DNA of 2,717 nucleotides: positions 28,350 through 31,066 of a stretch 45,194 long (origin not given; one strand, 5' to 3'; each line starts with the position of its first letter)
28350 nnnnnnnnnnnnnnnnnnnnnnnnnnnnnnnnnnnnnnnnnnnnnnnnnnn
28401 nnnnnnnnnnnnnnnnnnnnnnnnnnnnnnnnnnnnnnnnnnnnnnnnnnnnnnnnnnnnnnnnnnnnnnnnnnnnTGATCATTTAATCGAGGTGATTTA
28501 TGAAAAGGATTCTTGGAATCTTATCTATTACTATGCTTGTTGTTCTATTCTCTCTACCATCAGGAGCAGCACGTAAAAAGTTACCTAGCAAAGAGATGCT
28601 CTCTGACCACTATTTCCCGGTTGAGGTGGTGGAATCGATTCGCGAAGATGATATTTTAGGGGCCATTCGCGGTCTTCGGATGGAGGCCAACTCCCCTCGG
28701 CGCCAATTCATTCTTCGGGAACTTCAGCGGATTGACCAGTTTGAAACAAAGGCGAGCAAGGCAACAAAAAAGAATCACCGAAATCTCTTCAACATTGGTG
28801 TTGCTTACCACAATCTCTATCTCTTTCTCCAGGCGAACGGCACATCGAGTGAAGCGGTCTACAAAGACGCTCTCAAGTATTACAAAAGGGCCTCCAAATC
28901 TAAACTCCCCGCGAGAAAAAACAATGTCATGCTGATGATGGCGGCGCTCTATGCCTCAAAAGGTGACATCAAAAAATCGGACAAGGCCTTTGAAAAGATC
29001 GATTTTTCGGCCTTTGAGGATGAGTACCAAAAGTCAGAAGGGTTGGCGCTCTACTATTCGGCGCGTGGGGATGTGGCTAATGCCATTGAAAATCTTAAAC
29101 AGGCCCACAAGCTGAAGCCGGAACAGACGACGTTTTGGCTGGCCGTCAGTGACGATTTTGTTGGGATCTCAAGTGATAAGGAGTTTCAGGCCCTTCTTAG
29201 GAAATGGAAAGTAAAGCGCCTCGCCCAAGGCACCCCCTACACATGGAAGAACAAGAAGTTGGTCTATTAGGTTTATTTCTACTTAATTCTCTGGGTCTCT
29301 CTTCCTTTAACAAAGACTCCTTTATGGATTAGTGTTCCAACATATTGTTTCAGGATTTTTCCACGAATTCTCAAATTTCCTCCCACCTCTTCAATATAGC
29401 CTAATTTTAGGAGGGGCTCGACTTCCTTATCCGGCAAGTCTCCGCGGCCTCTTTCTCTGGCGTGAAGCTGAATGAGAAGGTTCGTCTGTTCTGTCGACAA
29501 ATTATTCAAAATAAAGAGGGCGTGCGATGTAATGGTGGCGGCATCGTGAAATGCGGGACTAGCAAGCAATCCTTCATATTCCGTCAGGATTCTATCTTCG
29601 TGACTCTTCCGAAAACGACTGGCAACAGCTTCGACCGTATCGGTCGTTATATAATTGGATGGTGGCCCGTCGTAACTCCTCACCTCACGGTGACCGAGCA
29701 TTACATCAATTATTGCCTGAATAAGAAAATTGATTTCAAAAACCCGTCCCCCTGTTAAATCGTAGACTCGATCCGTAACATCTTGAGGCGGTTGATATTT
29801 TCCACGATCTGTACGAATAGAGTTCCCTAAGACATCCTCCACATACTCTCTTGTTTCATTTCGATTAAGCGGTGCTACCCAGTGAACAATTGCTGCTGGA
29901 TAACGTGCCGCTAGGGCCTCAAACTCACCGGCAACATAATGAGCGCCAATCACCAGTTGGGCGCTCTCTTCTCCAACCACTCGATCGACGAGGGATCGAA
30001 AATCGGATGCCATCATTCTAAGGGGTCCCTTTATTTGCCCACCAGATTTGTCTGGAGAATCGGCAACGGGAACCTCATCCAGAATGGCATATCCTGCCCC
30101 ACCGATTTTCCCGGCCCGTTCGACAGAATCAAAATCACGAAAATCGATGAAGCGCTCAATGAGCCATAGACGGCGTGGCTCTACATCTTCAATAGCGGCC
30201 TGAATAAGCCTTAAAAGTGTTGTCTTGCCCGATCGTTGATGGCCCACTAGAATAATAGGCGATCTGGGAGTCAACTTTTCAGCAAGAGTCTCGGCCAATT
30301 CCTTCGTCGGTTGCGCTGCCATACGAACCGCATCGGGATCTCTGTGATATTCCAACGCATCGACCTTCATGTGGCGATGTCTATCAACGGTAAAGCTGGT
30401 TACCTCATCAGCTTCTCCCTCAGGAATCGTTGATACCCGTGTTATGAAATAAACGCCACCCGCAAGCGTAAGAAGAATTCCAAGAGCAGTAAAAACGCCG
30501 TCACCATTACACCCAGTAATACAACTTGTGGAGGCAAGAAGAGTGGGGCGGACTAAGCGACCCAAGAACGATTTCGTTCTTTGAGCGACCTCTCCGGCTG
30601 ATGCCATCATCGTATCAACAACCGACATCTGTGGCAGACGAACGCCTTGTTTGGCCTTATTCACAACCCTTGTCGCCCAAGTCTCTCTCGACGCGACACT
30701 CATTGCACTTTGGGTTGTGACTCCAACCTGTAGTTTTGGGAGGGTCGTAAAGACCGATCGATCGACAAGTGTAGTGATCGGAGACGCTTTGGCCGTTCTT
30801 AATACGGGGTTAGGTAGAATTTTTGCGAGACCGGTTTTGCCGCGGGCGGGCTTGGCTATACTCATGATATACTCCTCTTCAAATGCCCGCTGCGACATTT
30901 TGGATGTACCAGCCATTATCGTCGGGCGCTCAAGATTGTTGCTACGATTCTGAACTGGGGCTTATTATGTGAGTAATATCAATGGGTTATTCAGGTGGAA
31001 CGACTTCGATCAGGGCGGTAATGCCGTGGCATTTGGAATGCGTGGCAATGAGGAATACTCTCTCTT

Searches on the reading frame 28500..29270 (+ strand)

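Call 12: search_protein_families(library=pfam, proteins=[window:28500-29270:+], max_evalue=0.001)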
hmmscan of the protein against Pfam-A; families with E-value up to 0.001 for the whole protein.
window:28500-29270:+ (256 aa): 2 families
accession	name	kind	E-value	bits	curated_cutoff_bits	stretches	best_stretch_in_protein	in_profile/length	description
PF13428.12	TPR_14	-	0.00011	23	23.5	0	182-215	7-40/44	Tetratricopeptide repeat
PF07719.23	TPR_2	-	0.00036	20.9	27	0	182-208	7-33/34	Tetratricopeptide repeat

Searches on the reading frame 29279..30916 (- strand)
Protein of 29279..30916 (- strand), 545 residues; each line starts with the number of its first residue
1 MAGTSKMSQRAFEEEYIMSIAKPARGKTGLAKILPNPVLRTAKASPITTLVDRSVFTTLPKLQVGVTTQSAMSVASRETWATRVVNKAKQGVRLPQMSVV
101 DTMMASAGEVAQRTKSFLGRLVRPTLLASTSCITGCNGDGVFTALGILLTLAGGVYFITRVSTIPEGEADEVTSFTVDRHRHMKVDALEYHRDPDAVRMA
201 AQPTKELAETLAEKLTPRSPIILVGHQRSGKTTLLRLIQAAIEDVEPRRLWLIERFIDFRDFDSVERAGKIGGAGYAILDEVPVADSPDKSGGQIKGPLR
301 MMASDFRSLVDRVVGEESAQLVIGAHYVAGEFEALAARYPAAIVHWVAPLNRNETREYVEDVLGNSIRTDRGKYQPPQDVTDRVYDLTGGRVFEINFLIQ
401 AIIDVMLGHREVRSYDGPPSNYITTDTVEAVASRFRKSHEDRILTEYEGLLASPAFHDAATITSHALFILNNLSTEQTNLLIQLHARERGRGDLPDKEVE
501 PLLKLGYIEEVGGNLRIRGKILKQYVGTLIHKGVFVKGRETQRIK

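Call 12: search_protein_families(library=pfam, proteins=[window:29279-30916:-], max_evalue=0.001)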
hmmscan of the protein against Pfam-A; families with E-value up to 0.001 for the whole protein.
window:29279-30916:- (545 aa): 0 families

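Call 51: search_protein_families(library=ncbifam, proteins=[window:29279-30916:-], max_evalue=0.01)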
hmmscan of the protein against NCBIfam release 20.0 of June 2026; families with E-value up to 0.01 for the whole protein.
window:29279-30916:- (545 aa): 2 families
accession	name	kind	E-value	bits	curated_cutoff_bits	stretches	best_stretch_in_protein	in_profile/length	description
TIGR03819.1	heli_sec_ATPase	hypoth_equivalog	0.0032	16.7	373.15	0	198-254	158-212/340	TadA family conjugal transfer-associated ATPase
TIGR03015.1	pepcterm_ATPase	hypoth_equivalog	0.0086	15.5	324.5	0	343-402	185-242/269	XrtA/PEP-CTERM system-associated ATPase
